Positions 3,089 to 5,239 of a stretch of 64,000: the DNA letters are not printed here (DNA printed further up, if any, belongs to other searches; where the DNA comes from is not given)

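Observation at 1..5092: Module A: TM-tailed GT2 followed by a YfhO GT-C, a micro-ORF and a PMT/ArnT-like GT-C, all translationally coupled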

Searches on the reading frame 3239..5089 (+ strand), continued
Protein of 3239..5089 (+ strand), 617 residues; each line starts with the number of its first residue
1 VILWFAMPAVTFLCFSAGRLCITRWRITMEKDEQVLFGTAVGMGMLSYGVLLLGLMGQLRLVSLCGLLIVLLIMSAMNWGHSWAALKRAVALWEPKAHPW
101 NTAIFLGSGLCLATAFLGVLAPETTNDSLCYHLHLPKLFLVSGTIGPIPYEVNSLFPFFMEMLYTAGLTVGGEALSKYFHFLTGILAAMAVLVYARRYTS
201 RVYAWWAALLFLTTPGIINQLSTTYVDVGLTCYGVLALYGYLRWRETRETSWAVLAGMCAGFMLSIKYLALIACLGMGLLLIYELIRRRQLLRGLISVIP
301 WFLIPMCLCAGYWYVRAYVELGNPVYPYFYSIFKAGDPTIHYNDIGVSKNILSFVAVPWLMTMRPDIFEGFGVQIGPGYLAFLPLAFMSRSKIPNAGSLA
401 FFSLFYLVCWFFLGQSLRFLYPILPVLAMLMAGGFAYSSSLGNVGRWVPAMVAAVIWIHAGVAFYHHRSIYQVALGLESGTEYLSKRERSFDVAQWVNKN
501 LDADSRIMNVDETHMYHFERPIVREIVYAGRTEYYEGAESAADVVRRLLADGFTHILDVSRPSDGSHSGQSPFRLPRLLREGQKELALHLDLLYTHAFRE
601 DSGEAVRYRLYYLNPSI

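Call 81: search_protein_families(library=pfam, proteins=[L098:1541-2482:+, L098:2479-3402:+, L098:3371-4555:+, L098:4581-5837:+, L098:7843-9210:+, L098:9220-9825:+, L098:9834-11216:+, L105:2972-5866:-, L105:7865-10978:-, L105:35-2728:+], max_evalue=0.001)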
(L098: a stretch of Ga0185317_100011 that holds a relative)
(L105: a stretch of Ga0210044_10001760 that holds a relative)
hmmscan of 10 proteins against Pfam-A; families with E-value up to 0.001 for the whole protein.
L098:1541-2482:+ (314 aa): 3 families
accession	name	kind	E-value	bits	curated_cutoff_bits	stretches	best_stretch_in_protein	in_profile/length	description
PF00535.33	Glycos_transf_2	-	2.2e-08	34.7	23.3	1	7-120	2-118/168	Glycosyl transferase family 2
PF13641.12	Glyco_tranf_2_3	-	1.3e-07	32.3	27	1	5-220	3-217/230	Glycosyltransferase like family 2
PF13632.12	Glyco_trans_2_3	-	0.00018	21.8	27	1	84-222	1-131/198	Glycosyl transferase family group 2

L098:2479-3402:+ (308 aa): 2 families
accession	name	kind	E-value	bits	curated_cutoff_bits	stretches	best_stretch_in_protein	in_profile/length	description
PF00535.33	Glycos_transf_2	-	1.2e-18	68.1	23.3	1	35-131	1-108/168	Glycosyl transferase family 2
PF13704.12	Glyco_tranf_2_4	-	4.2e-05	24.4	27.5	1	42-114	2-83/98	Glycosyl transferase family 2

L098:3371-4555:+ (395 aa): 3 families
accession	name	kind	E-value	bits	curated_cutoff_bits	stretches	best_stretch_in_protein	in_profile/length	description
PF13692.12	Glyco_trans_1_4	-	1.5e-11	45.2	27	1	216-348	4-140/142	Glycosyl transferases group 1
PF13439.12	Glyco_transf_4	-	5.4e-09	36.7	28.5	1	139-196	98-168/170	Glycosyltransferase Family 4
PF00534.26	Glycos_transf_1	-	1.3e-08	35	26.4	1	214-351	16-159/172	Glycosyl transferases group 1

L098:4581-5837:+ (419 aa): 1 family
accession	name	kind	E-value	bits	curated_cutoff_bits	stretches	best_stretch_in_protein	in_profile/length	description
PF01075.23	Glyco_transf_9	-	7.5e-34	117.6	22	1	136-376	1-242/247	Glycosyltransferase family 9 (heptosyltransferase)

L098:7843-9210:+ (456 aa): 0 families

L098:9220-9825:+ (202 aa): 0 families

L098:9834-11216:+ (461 aa): 1 family
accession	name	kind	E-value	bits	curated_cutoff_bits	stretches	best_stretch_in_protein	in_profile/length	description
PF01435.24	Peptidase_M48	-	3e-13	50.5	20.3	1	230-417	42-184/186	Peptidase family M48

L105:2972-5866:- (964 aa): 1 family
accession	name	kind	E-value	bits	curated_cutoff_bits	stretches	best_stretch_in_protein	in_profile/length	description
PF14052.12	Caps_assemb_Wzi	-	1.4e-10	41.2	30.1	1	629-700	43-115/392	Capsule assembly protein Wzi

L105:7865-10978:- (1037 aa): 12 families
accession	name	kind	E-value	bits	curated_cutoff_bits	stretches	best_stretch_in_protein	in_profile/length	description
PF00072.30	Response_reg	-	3e-49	166.2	30.2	2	35-148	1-111/111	Response regulator receiver domain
PF02518.31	HATPase_c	-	6.7e-21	75.2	26.4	1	778-900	2-109/111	Histidine kinase-, DNA gyrase B-, and HSP90-like ATPase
PF01590.32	GAF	-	1e-19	71.8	22.4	2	489-627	1-132/133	GAF domain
PF13185.12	GAF_2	-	1.2e-18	68.1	28.6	2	489-627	3-134/136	GAF domain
PF13426.13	PAS_9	-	7.6e-15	55.5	27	1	180-284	2-103/103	PAS domain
PF00512.31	HisKA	-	7.2e-10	39.2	26.9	1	660-727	2-65/66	His Kinase A (phospho-acceptor) domain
PF00989.32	PAS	-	3.1e-08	34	22.6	1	170-282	2-113/113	PAS fold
PF08448.16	PAS_4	-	5.2e-08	33.5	23.1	1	175-287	1-110/110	PAS fold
PF08447.18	PAS_3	-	6.7e-08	33.1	25.6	1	192-278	2-88/89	PAS fold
PF13188.13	PAS_8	-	1.4e-06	28.4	21.8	1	171-213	3-45/65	PAS domain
PF13492.12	GAF_3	-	6e-05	23.9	27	1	571-629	70-128/129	GAF domain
PF23198.2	PDE8A_N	-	6.6e-05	23.3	29.6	0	51-117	29-95/147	PDE8A-like, N-terminal domain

L105:35-2728:+ (898 aa): 0 families
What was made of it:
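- A distant micro-ORF/GT-C pair directly follows a GT9 heptosyltransferase (call 81).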

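Call 84: search_solved_structures(query=A2, max_evalue=10, show_alignments=3)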
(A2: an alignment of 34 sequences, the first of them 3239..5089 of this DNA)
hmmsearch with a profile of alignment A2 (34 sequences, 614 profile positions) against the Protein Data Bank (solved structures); distinct sequences matched with E-value up to 10: 2.
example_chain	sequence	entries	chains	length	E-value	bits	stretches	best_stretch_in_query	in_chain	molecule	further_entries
7k01_4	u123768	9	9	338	1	10.8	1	434-560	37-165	General transcription and DNA repair factor IIH subunit TFB4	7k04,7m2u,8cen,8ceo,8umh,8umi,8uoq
7o4i_4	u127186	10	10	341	1.1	10.8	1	434-560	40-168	General transcription and DNA repair factor IIH subunit TFB4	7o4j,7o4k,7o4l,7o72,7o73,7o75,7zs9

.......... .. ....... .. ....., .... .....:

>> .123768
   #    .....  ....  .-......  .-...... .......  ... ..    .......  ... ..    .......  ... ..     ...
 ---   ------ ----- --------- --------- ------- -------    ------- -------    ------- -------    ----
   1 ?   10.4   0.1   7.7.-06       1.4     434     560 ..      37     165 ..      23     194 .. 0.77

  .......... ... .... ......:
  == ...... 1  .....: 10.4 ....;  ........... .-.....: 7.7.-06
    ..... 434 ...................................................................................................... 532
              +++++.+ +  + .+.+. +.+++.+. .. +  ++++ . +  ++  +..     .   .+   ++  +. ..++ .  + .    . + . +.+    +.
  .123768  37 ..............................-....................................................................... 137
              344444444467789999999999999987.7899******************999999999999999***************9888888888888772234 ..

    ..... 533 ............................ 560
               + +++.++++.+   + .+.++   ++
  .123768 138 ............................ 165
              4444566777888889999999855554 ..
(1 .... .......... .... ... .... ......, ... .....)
